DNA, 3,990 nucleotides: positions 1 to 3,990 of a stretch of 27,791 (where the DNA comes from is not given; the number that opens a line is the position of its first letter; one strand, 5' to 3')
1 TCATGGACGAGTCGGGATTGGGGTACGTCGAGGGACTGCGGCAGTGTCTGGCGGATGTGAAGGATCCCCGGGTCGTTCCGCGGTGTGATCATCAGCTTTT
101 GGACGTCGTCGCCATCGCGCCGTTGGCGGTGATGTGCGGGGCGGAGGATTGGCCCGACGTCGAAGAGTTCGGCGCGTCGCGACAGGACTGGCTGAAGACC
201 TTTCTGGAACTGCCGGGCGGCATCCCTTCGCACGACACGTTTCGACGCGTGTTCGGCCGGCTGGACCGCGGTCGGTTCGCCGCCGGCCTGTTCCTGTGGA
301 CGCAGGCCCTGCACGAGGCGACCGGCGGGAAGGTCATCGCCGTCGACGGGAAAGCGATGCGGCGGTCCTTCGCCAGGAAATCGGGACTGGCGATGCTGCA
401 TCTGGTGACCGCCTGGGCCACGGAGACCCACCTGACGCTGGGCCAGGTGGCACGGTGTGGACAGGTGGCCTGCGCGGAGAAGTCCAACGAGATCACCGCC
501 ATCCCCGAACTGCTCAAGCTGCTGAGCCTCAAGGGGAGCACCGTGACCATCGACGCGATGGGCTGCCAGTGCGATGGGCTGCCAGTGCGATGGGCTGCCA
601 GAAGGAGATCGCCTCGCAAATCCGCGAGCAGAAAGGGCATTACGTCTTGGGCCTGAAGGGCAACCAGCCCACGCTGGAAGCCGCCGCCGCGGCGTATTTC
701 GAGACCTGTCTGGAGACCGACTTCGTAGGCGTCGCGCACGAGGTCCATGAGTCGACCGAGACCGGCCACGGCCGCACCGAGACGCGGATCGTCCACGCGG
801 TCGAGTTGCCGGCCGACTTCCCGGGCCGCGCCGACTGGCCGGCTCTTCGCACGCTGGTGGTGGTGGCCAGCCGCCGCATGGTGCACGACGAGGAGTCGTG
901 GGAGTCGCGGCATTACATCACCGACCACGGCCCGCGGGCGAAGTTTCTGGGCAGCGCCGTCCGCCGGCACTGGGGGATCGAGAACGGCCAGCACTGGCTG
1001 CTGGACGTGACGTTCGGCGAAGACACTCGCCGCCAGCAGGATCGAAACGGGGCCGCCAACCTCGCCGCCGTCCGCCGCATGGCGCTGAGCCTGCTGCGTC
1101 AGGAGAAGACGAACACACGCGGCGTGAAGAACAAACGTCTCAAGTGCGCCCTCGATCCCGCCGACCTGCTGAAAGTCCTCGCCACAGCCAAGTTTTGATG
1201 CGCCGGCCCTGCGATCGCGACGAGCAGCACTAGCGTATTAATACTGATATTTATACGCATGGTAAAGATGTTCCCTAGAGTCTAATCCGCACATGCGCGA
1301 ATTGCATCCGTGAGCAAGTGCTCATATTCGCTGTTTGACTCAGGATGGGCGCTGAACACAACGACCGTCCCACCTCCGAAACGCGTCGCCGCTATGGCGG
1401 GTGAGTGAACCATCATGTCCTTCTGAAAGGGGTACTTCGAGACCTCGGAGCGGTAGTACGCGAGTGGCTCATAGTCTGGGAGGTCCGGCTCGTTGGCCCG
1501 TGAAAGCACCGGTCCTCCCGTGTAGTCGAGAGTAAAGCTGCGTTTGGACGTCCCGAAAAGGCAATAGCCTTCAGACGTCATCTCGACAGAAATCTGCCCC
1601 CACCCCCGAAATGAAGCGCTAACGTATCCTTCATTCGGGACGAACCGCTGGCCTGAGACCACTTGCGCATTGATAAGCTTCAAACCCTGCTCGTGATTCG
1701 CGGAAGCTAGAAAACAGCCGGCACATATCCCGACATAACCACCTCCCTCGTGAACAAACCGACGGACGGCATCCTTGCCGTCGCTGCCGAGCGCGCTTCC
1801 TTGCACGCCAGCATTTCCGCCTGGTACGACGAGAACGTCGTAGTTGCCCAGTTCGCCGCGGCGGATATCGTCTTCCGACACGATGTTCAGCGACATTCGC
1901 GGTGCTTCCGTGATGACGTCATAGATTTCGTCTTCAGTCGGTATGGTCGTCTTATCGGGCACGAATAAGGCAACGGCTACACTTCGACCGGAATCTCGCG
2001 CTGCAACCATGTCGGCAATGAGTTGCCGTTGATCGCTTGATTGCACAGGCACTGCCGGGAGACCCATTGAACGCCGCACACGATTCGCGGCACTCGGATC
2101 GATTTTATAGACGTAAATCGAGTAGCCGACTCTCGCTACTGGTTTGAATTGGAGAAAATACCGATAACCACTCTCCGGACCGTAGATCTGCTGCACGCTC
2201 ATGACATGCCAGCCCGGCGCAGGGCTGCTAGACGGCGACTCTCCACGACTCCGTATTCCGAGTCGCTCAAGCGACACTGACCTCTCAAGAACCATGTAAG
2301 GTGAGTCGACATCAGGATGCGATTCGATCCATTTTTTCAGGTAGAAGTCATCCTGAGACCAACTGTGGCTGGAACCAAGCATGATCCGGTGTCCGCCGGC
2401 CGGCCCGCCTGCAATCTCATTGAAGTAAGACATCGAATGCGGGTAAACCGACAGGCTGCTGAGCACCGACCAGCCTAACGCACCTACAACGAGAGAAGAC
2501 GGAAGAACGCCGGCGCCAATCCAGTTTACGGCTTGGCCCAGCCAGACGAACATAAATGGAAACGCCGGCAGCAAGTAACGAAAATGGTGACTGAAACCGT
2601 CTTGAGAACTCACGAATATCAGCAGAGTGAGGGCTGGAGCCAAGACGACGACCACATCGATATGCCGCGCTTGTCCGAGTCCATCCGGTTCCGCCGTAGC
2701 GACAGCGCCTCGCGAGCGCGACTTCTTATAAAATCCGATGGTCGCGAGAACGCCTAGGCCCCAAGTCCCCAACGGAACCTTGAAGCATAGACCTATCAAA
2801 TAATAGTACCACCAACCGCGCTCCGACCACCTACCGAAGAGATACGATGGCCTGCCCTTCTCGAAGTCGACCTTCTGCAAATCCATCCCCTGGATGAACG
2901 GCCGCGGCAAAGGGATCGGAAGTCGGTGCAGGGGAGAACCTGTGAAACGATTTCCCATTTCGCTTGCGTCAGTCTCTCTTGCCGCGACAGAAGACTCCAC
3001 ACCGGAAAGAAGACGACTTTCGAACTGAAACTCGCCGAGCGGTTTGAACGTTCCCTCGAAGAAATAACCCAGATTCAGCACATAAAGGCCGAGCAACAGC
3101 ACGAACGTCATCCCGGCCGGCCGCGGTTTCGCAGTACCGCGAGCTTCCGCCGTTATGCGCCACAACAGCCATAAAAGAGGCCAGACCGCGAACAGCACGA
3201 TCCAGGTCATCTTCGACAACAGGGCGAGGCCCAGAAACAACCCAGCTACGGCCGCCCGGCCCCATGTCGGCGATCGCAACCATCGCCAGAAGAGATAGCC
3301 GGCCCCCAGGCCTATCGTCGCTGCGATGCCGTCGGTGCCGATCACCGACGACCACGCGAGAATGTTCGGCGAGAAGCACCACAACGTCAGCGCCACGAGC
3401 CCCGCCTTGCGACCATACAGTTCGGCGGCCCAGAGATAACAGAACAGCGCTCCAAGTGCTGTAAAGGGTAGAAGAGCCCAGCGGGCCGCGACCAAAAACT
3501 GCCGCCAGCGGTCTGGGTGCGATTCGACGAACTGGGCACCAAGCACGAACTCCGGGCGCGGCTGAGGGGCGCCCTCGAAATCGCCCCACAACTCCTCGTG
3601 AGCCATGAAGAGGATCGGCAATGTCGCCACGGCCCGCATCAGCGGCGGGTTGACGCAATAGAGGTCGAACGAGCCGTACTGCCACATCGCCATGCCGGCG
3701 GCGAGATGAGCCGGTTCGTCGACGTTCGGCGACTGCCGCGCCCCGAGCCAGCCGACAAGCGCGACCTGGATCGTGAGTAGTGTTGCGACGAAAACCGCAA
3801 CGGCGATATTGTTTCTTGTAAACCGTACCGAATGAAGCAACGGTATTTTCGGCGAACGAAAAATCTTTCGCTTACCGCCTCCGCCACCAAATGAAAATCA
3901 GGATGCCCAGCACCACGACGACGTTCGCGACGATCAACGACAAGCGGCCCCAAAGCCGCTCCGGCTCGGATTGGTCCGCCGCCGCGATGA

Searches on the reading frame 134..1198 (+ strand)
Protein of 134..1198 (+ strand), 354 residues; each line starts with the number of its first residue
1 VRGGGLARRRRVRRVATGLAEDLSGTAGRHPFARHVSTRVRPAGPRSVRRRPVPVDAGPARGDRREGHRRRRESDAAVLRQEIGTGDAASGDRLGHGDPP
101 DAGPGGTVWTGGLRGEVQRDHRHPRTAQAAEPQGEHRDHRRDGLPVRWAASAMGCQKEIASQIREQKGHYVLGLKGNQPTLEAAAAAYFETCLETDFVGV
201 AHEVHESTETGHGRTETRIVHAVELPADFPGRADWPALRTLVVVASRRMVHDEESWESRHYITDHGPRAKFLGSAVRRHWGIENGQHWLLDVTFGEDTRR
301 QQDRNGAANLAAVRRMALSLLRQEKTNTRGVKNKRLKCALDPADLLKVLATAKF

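Call 32: search_protein_families(library=pfam, proteins=[window:134-1198:+], max_evalue=0.001)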
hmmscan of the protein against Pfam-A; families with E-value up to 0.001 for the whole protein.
window:134-1198:+ (354 aa): 1 family
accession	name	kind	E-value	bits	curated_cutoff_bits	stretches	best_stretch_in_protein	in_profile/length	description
PF01609.27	DDE_Tnp_1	-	3.2e-09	37.3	23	1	151-319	84-199/200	Transposase DDE domain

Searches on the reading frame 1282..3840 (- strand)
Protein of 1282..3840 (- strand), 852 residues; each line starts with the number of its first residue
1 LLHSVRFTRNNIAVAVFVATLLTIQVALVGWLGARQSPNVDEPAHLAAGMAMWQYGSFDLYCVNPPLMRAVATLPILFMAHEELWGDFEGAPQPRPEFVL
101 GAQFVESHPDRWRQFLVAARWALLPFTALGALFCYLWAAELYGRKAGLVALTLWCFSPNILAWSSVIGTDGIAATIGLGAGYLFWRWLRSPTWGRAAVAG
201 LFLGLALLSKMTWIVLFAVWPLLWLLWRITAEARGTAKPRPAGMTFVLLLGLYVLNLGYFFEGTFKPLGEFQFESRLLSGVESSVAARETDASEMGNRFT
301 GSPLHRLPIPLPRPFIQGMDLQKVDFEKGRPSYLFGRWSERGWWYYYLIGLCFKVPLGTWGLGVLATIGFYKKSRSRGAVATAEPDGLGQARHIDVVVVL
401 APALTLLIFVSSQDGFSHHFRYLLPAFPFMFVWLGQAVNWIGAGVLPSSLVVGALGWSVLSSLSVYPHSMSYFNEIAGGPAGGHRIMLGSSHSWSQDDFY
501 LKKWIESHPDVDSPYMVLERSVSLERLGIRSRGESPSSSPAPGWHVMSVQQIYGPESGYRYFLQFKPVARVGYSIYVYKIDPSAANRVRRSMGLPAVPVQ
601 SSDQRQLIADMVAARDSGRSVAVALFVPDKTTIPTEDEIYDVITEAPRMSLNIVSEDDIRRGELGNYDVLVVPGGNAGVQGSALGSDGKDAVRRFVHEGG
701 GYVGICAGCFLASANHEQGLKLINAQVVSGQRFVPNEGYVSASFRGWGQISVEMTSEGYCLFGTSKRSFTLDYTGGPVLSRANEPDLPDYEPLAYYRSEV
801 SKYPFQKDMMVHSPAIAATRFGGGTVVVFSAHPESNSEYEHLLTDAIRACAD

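Call 5: search_protein_families(library=pfam, proteins=[window:1282-3840:-], max_evalue=1)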
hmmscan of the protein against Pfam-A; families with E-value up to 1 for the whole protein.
window:1282-3840:- (852 aa): 7 families
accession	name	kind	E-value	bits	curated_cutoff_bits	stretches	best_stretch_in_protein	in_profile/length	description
PF09825.15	BPL_N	-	1.5e-14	54.1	24.2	1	669-837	52-223/283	Biotin-protein ligase, N terminal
PF13231.12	PMT_2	-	3.2e-06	27.9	26.1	1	119-229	24-133/160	Dolichyl-phosphate-mannose-protein mannosyltransferase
PF01965.30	DJ-1_PfpI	-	4.4e-05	23.8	26.6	1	664-719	59-115/165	DJ-1/PfpI family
PF06283.17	ThuA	-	0.00016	22.4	33.4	1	649-717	32-96/209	Trehalose utilisation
PF17385.8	LBP_M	-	0.0043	17.1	25.2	1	649-706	43-104/221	Lacto-N-biose phosphorylase central domain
PF07685.20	GATase_3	-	0.016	15.2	27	1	658-710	31-86/196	CobB/CobQ-like glutamine amidotransferase domain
PF01174.25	SNO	-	0.15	12.3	27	1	661-718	28-87/188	SNO glutamine amidotransferase family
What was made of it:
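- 1282..3840 (-): G: a polytopic GT-C glycosyltransferase (PMT_2; NCBI names it GT39) fused to a C-terminal class I glutamine-amidotransferase-like (BPL_N/DJ-1-like) domain. Pfam BPL_N 1.5e-14 and PMT_2 3.2e-6 (call 5).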

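Call 6: search_protein_families(library=ncbifam, proteins=[window:1282-3840:-], max_evalue=1)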
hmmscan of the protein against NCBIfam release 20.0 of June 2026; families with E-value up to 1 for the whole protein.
window:1282-3840:- (852 aa): 5 families
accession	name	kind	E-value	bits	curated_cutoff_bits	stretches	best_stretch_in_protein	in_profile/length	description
TIGR03663.1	TIGR03663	subfamily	0.00099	18.2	126.25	1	128-234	82-191/435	flippase activity-associated protein Agl23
TIGR01383.1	not_thiJ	equivalog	0.006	16.3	131.25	1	651-715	48-112/180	DJ-1 family glyoxalase III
TIGR01382.1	PfpI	subfamily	0.017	14.7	139.05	1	663-722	59-118/169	DJ-1/PfpI/YhbO family deglycase/protease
NF001989.1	PRK00784.1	equivalog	0.11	11.2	273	1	630-709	255-331/480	cobyric acid synthase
TIGR04154.1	archaeo_STT3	subfamily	0.3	9.3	450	0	126-169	105-148/831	oligosaccharyl transferase, archaeosortase A system-associated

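Call 43: search_solved_structures(query=window:1282-3840:-, max_evalue=1)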
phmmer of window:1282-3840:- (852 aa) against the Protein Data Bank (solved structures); distinct sequences matched with E-value up to 1: 43.
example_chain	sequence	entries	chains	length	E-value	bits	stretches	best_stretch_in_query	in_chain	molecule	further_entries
4ofw_A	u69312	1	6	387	0.0094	17.1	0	662-722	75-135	Protein DJ-1 homolog D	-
4mtc_A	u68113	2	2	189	0.0099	17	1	663-720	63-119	Protein DJ-1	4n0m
3uk7_A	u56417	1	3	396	0.01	17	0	662-722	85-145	Class I glutamine amidotransferase-like domain-containing protein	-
2r1u_A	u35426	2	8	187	0.012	16.7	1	664-720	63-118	Protein DJ-1 | Parkinson disease protein 7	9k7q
1p5f_A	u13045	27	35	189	0.012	16.7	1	664-720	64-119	RNA-binding protein regulatory subunit | RNA-binding protein regulatory subunit; oncogene DJ1 | Protein DJ-1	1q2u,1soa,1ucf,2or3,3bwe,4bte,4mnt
4zgg_A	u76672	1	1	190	0.012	16.7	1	664-720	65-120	Protein deglycase DJ-1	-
4s0z_A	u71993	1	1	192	0.012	16.7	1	663-720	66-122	Protein DJ-1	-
4n12_A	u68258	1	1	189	0.012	16.7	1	664-720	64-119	Protein DJ-1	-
3sf8_A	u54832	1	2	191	0.012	16.7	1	664-720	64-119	Protein DJ-1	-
6e5z_A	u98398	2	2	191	0.012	16.7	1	664-720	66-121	Protein/nucleic acid deglycase DJ-1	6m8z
8ppw_A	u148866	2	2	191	0.012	16.7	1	664-720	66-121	Parkinson disease protein 7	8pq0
9ygx_A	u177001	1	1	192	0.012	16.7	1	663-720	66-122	Parkinson disease protein 7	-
2rk6_A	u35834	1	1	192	0.012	16.7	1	664-720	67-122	Protein DJ-1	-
9yh8_A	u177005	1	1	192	0.012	16.7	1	664-720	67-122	Parkinson disease protein 7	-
7pa2_AAA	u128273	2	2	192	0.012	16.7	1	664-720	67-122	Parkinson disease protein 7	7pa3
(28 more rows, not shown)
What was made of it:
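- On Class I glutamine amidotransferase-like (G, C-terminal domain): Weak DJ-1 matches (call 43).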

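Call 71: search_protein_families(library=padloc, proteins=[window:1282-3840:-], max_evalue=0.01)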
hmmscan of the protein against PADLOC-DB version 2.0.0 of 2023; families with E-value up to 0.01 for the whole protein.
window:1282-3840:- (852 aa): 0 families
